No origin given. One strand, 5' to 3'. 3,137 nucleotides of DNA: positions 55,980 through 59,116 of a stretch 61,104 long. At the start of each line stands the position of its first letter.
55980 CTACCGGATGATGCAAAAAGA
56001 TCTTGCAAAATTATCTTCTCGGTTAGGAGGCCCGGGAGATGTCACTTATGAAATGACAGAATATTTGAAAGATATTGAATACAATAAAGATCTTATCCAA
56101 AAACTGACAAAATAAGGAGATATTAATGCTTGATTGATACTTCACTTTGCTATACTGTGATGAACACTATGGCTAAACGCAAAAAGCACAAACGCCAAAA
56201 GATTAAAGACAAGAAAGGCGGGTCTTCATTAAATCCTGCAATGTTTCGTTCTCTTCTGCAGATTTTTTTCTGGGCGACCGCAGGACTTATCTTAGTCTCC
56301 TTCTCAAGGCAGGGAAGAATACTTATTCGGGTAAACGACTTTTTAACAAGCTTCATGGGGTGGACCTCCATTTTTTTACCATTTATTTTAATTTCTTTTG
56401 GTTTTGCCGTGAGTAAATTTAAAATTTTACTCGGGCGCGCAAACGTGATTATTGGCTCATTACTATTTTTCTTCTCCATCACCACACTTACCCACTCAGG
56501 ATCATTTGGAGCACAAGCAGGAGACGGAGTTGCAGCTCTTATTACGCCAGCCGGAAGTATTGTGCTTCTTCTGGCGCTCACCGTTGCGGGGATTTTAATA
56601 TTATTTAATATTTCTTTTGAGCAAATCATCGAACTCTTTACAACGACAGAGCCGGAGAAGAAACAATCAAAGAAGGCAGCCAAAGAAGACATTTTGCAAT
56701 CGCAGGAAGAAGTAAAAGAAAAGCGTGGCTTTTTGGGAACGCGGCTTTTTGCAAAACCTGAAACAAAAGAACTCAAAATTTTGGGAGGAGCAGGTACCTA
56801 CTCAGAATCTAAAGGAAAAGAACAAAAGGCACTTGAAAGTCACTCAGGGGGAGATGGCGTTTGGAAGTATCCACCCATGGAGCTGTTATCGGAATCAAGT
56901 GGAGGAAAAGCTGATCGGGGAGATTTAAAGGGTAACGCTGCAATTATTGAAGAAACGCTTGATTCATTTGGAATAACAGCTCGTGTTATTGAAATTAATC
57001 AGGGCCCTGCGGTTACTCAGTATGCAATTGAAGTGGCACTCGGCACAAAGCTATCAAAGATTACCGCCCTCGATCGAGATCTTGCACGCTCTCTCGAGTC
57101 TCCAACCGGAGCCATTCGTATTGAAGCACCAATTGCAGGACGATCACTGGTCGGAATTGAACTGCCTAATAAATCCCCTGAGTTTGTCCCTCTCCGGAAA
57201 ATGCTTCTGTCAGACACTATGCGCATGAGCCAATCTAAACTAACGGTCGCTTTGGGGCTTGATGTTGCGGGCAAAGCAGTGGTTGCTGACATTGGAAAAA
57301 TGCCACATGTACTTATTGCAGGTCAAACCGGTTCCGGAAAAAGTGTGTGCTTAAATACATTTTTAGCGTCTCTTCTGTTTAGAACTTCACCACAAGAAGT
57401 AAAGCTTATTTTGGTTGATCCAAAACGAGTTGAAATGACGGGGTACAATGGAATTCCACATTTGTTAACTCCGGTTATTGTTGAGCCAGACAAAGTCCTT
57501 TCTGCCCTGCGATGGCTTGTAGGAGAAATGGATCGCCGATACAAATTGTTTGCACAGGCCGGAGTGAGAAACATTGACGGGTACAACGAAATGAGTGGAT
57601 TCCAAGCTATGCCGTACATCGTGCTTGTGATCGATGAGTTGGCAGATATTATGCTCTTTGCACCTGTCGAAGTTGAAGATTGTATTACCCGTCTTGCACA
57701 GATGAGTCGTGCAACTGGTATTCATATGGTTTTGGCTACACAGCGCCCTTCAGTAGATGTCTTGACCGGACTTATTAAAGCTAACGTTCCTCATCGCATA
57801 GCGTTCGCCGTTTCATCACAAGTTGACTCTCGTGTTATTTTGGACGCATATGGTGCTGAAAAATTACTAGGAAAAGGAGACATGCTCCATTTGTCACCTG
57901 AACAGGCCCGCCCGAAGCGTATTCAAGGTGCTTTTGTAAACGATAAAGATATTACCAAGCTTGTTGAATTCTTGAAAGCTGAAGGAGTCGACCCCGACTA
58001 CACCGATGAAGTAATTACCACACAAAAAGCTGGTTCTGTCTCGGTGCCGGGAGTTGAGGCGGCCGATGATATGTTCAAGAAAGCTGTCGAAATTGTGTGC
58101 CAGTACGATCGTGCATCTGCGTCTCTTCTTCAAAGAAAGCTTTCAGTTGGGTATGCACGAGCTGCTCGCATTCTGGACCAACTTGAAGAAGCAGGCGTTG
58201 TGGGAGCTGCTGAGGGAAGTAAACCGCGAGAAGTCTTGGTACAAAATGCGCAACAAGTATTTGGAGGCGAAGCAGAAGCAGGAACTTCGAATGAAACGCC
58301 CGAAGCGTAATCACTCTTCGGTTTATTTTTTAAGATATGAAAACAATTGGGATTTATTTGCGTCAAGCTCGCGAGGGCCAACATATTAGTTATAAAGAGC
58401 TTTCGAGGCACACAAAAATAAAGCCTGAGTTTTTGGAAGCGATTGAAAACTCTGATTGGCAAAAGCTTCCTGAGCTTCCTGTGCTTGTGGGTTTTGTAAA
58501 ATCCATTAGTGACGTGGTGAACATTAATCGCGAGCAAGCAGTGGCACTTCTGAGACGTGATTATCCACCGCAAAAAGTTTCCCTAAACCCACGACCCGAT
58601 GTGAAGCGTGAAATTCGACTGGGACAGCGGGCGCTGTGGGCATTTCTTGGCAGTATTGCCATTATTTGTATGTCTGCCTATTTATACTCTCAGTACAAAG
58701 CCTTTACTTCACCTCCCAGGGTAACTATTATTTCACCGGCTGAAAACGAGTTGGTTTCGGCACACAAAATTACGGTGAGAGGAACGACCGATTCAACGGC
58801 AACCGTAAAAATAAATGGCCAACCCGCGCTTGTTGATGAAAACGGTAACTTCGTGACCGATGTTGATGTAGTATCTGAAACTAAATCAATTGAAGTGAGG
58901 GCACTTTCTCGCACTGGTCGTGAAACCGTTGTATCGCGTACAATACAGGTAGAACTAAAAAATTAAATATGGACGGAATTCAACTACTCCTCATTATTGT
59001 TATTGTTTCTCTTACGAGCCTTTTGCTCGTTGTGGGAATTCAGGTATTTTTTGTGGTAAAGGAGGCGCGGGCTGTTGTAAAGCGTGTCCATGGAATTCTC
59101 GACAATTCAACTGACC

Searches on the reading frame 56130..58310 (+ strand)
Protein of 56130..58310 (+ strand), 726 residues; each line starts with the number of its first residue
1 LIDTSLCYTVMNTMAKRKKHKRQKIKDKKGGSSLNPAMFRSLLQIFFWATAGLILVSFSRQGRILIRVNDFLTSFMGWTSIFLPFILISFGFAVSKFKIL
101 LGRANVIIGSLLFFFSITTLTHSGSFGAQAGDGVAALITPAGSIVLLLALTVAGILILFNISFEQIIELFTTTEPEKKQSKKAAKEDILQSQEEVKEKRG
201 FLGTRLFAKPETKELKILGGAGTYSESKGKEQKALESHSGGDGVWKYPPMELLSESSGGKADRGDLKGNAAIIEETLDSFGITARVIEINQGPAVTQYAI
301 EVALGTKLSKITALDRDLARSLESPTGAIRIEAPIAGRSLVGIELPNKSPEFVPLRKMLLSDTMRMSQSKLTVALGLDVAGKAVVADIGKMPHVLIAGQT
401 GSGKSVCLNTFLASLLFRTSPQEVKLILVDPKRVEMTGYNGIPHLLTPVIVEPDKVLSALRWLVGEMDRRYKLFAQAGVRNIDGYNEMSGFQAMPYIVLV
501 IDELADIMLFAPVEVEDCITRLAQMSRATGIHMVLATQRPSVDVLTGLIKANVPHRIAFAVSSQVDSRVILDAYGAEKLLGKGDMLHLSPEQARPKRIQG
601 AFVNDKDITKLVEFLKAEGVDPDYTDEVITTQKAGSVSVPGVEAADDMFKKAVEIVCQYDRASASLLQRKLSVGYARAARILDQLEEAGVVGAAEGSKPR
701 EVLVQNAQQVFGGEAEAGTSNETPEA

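Call 84: search_protein_families(library=pfam, proteins=[window:56130-58310:+], max_evalue=0.01)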
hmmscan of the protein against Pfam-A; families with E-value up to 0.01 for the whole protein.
window:56130-58310:+ (726 aa): 9 families
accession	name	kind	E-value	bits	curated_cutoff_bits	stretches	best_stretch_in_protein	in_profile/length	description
PF01580.24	FtsK_SpoIIIE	-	1.4e-63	214.7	24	1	355-542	2-221/221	FtsK/SpoIIIE family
PF09397.16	FtsK_gamma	-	5.7e-27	93.7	30.6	1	644-704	2-62/63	Ftsk gamma domain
PF17854.6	FtsK_alpha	-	8.1e-26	90.6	22.9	1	248-347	2-101/101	FtsK alpha domain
PF12846.13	AAA_10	-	8.7e-05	22.2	27.5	1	380-433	10-59/362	AAA-like domain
PF01935.23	DUF87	-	0.0004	21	23.2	1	390-431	20-60/220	Helicase HerA, central domain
PF05621.17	TniB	-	0.0005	20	22.4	0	387-414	31-58/189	Bacterial TniB protein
PF13401.12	AAA_22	-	0.00051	20.8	27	1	393-539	7-124/130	AAA domain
PF00437.27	T2SSE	-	0.0051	16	24.9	1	374-417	123-168/370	Type II/IV secretion system protein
PF13191.12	AAA_16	-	0.0062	17.5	32.6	0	389-416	22-49/167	AAA ATPase domain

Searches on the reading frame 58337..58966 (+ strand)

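Call 84: search_protein_families(library=pfam, proteins=[window:58337-58966:+], max_evalue=0.01)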
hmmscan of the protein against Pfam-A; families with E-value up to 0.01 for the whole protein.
window:58337-58966:+ (209 aa): 3 families
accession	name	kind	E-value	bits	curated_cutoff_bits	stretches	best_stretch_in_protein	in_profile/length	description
PF13413.12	HTH_25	-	2e-16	60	24.6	1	7-66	1-60/62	Helix-turn-helix domain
PF09136.16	Glucodextran_B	-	1.5e-11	44.5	27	1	127-206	1-82/83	Glucodextranase, domain B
PF12844.13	HTH_19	-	0.00022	21.5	30.2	1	5-39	1-35/64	Helix-turn-helix domain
